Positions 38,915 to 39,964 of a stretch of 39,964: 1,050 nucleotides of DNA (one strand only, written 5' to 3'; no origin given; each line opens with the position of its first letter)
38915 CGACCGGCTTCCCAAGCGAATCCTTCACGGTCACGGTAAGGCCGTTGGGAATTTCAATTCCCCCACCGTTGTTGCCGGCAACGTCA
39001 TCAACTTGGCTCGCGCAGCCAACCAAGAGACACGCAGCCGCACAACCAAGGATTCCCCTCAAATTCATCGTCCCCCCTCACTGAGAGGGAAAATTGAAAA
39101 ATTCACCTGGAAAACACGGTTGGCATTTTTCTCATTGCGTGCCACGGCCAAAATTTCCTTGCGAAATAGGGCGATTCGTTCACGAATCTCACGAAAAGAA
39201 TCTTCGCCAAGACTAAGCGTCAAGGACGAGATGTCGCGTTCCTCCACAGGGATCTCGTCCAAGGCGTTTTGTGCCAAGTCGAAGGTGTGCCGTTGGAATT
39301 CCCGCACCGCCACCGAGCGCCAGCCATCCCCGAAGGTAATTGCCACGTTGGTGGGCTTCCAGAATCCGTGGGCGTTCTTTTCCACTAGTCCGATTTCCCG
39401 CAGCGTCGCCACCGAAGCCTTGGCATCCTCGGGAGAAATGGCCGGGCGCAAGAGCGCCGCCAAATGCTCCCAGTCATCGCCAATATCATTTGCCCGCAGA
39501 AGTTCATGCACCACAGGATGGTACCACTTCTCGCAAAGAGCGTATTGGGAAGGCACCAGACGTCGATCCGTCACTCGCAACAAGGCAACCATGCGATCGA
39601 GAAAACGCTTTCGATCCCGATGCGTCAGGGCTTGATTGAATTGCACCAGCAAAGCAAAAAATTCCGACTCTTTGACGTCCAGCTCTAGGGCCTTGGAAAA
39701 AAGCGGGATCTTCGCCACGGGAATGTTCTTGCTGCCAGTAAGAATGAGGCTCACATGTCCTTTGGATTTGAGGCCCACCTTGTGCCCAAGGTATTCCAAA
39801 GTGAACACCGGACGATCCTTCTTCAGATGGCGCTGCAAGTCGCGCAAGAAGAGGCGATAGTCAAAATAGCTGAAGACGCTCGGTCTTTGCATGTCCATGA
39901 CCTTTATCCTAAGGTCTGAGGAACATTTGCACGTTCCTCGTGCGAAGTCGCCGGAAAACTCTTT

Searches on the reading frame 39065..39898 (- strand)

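Call 99: search_protein_families(library=pfam, proteins=[window:39065-39898:-], max_evalue=0.001)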
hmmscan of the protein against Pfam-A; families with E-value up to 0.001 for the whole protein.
window:39065-39898:- (277 aa): 1 family
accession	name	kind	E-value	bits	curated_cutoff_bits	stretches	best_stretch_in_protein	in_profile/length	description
PF14394.12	DUF4423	-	1.2e-34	120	30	1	111-272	7-165/165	Domain of unknown function (DUF4423)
